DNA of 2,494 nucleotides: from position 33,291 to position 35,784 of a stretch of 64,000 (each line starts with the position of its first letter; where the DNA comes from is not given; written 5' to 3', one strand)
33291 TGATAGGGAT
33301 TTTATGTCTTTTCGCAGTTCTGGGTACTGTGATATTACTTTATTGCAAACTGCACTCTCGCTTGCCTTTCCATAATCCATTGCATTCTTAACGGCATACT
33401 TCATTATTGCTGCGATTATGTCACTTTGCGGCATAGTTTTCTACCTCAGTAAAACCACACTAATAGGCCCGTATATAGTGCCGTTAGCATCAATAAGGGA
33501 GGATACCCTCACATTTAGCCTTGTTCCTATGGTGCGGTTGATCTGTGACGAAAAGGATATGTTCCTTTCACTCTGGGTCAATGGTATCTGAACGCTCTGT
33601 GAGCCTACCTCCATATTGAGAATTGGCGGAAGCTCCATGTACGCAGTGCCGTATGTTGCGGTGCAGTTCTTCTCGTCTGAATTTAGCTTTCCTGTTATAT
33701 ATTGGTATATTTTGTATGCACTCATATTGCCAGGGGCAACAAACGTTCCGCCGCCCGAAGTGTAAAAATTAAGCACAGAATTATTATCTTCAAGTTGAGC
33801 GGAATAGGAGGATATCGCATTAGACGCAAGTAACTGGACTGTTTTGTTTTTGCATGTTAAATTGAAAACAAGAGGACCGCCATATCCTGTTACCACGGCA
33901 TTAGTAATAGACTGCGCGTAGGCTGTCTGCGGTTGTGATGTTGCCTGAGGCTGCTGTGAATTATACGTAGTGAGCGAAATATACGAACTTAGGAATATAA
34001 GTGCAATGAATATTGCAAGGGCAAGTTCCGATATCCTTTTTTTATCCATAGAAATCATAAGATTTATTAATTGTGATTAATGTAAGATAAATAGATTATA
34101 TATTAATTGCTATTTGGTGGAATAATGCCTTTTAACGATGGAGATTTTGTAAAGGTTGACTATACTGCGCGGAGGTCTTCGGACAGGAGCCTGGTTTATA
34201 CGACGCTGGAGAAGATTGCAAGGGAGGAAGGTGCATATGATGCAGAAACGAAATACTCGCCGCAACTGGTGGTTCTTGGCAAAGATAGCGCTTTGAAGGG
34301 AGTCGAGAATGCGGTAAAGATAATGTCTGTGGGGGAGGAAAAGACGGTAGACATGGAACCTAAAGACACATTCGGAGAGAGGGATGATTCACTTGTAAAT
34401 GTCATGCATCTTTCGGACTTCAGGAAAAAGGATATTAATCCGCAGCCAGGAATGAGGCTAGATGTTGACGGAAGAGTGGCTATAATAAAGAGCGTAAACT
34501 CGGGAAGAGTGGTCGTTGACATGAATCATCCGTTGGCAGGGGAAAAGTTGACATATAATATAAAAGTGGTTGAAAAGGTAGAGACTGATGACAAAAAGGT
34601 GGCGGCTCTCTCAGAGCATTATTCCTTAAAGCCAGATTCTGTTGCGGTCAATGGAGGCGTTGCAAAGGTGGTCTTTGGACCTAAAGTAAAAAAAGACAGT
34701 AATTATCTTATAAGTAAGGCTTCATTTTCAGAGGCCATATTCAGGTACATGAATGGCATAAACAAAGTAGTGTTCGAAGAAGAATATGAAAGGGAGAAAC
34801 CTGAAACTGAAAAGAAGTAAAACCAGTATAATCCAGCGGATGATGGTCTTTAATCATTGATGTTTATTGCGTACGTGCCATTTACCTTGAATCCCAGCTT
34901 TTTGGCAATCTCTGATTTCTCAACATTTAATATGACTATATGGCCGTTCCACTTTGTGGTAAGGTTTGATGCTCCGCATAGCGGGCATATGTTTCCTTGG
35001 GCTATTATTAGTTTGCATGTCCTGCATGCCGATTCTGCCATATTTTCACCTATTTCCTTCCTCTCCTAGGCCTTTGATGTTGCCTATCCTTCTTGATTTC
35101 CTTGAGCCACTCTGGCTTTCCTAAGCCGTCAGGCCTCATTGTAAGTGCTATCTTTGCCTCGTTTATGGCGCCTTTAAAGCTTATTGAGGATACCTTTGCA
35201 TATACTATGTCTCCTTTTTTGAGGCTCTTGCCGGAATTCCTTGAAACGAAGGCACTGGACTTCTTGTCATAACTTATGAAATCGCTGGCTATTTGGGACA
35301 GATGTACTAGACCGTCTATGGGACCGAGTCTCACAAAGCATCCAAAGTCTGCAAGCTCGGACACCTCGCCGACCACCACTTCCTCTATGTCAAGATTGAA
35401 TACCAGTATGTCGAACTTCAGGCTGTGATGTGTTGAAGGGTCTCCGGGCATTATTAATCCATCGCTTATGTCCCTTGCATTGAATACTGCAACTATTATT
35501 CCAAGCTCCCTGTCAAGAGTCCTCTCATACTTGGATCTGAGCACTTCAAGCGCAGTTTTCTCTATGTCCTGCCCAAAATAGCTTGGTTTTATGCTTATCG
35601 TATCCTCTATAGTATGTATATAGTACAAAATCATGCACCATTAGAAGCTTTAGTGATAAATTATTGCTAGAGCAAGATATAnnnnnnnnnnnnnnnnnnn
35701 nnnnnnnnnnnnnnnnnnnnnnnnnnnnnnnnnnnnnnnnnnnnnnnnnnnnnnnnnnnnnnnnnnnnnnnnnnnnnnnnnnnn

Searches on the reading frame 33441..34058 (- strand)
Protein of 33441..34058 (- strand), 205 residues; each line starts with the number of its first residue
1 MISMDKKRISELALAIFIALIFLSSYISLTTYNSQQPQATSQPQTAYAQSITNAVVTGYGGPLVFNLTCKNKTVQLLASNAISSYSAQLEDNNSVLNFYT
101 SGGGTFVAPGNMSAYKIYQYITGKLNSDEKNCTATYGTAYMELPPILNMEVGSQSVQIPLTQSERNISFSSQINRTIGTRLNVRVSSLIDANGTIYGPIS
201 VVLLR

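Call 3: search_protein_families(library=pfam, proteins=[window:33441-34058:-], max_evalue=0.1)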
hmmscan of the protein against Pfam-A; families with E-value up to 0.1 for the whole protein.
window:33441-34058:- (205 aa): 0 families

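Call 4: search_protein_families(library=ncbifam, proteins=[window:33441-34058:-], max_evalue=0.1)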
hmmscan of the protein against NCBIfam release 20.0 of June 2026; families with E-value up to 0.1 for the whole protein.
window:33441-34058:- (205 aa): 1 family
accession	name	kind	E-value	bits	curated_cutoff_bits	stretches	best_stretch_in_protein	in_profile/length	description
TIGR04455.1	lipo_MXAN_6521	subfamily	0.012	15.3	60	1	69-127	119-176/192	MXAN_6521/LA_1396 family lipoprotein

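Call 25: search_protein_families(library=pfam, proteins=[window:33441-34058:-], max_evalue=10)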
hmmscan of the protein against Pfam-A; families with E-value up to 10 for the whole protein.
window:33441-34058:- (205 aa): 1 family
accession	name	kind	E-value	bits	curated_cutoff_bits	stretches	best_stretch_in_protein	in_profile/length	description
PF19535.4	DUF6060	-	0.13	12.3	26.5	1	113-183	25-95/171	Family of unknown function (DUF6060)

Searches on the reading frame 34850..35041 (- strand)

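Call 3: search_protein_families(library=pfam, proteins=[window:34850-35041:-], max_evalue=0.1)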
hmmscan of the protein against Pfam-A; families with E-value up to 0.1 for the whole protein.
window:34850-35041:- (63 aa): 1 family
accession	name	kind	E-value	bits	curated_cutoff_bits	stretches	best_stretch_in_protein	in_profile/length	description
PF06093.19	Spt4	-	3.1e-12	46.9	25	1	4-61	2-76/77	Spt4/RpoE2 zinc finger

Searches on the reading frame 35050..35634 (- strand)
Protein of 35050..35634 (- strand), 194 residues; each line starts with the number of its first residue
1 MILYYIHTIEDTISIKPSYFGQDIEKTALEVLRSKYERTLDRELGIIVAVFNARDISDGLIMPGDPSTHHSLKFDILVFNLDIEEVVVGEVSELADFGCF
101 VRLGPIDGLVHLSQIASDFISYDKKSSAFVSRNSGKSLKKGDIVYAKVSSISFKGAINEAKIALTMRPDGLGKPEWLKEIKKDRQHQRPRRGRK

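Call 3: search_protein_families(library=pfam, proteins=[window:35050-35634:-], max_evalue=0.1)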
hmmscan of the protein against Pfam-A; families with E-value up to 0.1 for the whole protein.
window:35050-35634:- (194 aa): 2 families
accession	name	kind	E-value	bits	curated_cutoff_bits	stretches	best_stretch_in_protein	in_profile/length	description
PF03876.22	SHS2_Rpb7-N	-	5.6e-18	65.2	24.8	1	10-66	1-57/57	SHS2 domain found in N terminus of Rpb7p/Rpc25p/MJ0397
PF00575.29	S1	-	2.6e-12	47.4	22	1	83-149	4-60/74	S1 RNA binding domain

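Call 79: find_homologous_proteins(query=window:35050-35634:-, max_evalue=1e-20)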
Query window:35050-35634:- (194 aa): 471 proteins with E <= 1e-20 among 846 candidates; the best 120 are listed.
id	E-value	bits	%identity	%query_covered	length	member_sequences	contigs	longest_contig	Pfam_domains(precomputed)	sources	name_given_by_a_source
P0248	6.0e-122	422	100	100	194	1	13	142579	PF03876.23,PF00575.30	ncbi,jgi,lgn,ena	jgi:DNA-directed RNA polymerase subunit E'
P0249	3.7e-102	358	85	98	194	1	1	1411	PF03876.23,PF00575.30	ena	-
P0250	9.7e-101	353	83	99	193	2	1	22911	PF03876.23,PF00575.30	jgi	-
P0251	2.3e-97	342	77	99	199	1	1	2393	PF03876.23,PF00575.30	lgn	-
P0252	7.5e-97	341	82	93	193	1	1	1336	PF03876.23,PF00575.30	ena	-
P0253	1.6e-96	340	79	99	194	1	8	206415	PF03876.23,PF00575.30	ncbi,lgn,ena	-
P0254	2.5e-96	339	82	94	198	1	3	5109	PF03876.23,PF00575.30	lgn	-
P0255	2.8e-96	339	81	99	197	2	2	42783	PF03876.23,PF00575.30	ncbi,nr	ncbi:MAG: DNA-directed RNA polymerase [Candidatus Marsarchaeota archaeon]|nr:DNA-directed RNA polyme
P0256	5.4e-96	338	81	93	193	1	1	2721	PF03876.23,PF00575.30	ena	-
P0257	1.4e-95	336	83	93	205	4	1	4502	PF03876.23,PF00575.30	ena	-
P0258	1.7e-95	336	78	99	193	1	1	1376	PF03876.23,PF00575.30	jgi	jgi:DNA-directed RNA polymerase subunit E'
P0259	2.1e-95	336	79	99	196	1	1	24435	PF03876.23,PF00575.30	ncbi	-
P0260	1.0e-94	334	78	97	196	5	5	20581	PF03876.23,PF00575.30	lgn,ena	-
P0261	1.1e-94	334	80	94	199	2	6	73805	PF03876.23,PF00575.30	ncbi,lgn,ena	-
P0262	1.5e-94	333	76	99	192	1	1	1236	PF03876.23,PF00575.30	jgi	jgi:DNA-directed RNA polymerase subunit E'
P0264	6.1e-94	331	80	91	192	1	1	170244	PF03876.23,PF00575.30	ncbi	ncbi:MAG: DNA-directed RNA polymerase [Candidatus Micrarchaeaceae archaeon]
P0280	1.8e-86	307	70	99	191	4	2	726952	PF03876.23,PF00575.30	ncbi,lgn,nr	ncbi:MAG: DNA-directed RNA polymerase [Candidatus Micrarchaeota archaeon]|nr:DNA-directed RNA polyme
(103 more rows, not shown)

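Call 80: find_encoding_contigs(protein=P0250, flank=7000, max_places=1)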
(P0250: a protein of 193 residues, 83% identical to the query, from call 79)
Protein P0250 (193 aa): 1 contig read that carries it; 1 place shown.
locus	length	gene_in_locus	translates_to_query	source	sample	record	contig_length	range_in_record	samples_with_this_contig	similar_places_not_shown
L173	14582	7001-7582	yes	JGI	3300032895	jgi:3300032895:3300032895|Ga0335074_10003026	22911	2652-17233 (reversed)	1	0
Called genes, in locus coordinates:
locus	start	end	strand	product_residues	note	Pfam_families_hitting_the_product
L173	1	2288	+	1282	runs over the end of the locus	-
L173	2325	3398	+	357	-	PF04371:PAD_porph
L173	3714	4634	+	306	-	PF01380:SIS (weak), PF10432:bact-PGI_C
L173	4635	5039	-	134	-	PF01592:NifU_N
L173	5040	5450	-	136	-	PF02629:CoA_binding (weak), PF13380:CoA_binding_2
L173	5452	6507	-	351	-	PF04055:Radical_SAM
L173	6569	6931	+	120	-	PF18477:PIN_9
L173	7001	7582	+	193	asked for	PF03876:SHS2_Rpb7-N, PF00575:S1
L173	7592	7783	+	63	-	PF06093:Spt4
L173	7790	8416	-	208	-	PF01209:Ubie_methyltran (weak), PF05148:Methyltransf_8, PF13489:Methyltransf_23, PF03848:TehB (faint), PF13847:Methyltransf_31, PF08241:Methyltransf_11, PF08242:Methyltransf_12, PF13649:Methyltransf_25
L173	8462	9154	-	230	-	PF00254:FKBP_C, PF22199:FKBP26_IF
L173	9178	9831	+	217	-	-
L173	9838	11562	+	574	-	PF00749:tRNA-synt_1c, PF03950:tRNA-synt_1c_C, PF20974:tRNA-synt_1c_C2 (weak)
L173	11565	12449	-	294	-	PF13793:Pribosyltran_N, PF00156:Pribosyltran, PF14572:Pribosyl_synth (weak)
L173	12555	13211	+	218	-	PF13483:Lactamase_B_3, PF12706:Lactamase_B_2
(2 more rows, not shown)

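Call 81: find_encoding_contigs(protein=P0253, flank=7000, max_places=1)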
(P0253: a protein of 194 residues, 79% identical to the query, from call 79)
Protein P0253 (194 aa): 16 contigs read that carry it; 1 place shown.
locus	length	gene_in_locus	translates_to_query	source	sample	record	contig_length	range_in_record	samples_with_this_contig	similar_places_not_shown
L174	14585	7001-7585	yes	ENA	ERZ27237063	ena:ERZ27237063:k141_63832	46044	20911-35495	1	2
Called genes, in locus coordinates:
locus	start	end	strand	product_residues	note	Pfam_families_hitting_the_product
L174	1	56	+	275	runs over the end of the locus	PF17284:Spermine_synt_N, PF01564:Spermine_synth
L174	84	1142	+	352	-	PF01916:DS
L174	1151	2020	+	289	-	PF00795:CN_hydrolase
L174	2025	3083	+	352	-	PF04371:PAD_porph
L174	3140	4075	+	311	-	PF10432:bact-PGI_C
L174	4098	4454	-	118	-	PF01592:NifU_N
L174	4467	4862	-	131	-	PF02629:CoA_binding, PF13380:CoA_binding_2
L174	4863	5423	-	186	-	PF01569:PAP2, PF14378:PAP2_3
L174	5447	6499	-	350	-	PF04055:Radical_SAM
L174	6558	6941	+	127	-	PF18477:PIN_9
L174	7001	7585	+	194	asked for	PF03876:SHS2_Rpb7-N, PF00575:S1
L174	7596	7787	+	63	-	PF06093:Spt4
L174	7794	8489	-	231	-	PF00254:FKBP_C (weak), PF22199:FKBP26_IF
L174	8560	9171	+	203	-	-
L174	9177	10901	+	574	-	PF00749:tRNA-synt_1c, PF03950:tRNA-synt_1c_C, PF20974:tRNA-synt_1c_C2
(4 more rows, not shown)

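Call 82: find_encoding_contigs(protein=P0264, flank=7000, max_places=1)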
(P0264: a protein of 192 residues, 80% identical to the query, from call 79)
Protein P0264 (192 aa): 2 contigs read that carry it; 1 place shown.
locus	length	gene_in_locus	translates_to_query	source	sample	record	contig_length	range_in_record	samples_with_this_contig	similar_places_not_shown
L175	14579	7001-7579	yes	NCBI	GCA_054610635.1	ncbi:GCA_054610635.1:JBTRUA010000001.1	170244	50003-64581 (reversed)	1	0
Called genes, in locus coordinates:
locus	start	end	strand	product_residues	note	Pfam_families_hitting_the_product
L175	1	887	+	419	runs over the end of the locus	PF00364:Biotin_lipoyl, PF25997:BSH_YhbJ (weak), PF02817:E3_binding, PF00198:2-oxoacid_dh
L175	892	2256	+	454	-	PF00890:FAD_binding_2 (weak), PF01134:GIDA, PF01262:AlaDh_PNT_C (faint), PF07992:Pyr_redox_2, PF12831:FAD_oxidored (weak), PF13738:Pyr_redox_3 (weak), PF00070:Pyr_redox, PF02852:Pyr_redox_dim, +1 more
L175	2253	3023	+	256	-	PF01513:NAD_kinase (weak), PF20143:NAD_kinase_C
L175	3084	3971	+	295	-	PF00795:CN_hydrolase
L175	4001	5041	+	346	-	PF04371:PAD_porph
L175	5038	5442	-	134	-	PF01592:NifU_N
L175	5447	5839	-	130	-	PF02629:CoA_binding (weak), PF13380:CoA_binding_2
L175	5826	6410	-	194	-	PF01569:PAP2, PF14378:PAP2_3 (weak)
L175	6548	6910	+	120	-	PF18477:PIN_9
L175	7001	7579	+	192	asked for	PF03876:SHS2_Rpb7-N, PF00575:S1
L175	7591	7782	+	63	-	PF06093:Spt4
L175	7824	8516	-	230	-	PF00254:FKBP_C, PF22199:FKBP26_IF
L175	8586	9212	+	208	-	-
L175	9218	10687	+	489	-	PF00749:tRNA-synt_1c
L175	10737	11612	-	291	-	PF13793:Pribosyltran_N, PF00156:Pribosyltran, PF24390:PRTase-CE (weak), PF14572:Pribosyl_synth (weak)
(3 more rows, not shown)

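Call 83: find_encoding_contigs(protein=P0280, flank=7000, max_places=1)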
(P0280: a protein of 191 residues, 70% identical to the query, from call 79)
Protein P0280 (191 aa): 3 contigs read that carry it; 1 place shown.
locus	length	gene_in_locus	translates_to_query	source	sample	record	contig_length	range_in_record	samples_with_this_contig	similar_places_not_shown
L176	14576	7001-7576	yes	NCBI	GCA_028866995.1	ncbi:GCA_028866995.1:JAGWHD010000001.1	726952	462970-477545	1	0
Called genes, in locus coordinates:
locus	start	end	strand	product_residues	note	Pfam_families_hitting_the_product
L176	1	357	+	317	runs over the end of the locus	PF02779:Transket_pyr, PF02780:Transketolase_C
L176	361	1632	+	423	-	PF00364:Biotin_lipoyl, PF02817:E3_binding, PF00198:2-oxoacid_dh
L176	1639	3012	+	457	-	PF00890:FAD_binding_2 (faint), PF01134:GIDA (weak), PF07992:Pyr_redox_2, PF12831:FAD_oxidored (weak), PF13450:NAD_binding_8 (weak), PF13738:Pyr_redox_3, PF00070:Pyr_redox, PF02852:Pyr_redox_dim, +1 more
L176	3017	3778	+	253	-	PF01513:NAD_kinase (weak), PF20143:NAD_kinase_C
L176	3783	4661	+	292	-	PF00491:Arginase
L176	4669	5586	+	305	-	PF01380:SIS, PF10432:bact-PGI_C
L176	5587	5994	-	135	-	PF01592:NifU_N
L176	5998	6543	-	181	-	PF14378:PAP2_3 (weak), PF01569:PAP2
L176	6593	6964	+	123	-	PF18477:PIN_9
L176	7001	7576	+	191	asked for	PF03876:SHS2_Rpb7-N, PF00575:S1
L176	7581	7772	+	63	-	PF06093:Spt4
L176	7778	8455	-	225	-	PF00254:FKBP_C, PF22199:FKBP26_IF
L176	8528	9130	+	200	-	-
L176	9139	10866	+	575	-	PF00749:tRNA-synt_1c, PF03950:tRNA-synt_1c_C, PF20974:tRNA-synt_1c_C2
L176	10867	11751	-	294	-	PF13793:Pribosyltran_N, PF00156:Pribosyltran, PF14572:Pribosyl_synth (weak)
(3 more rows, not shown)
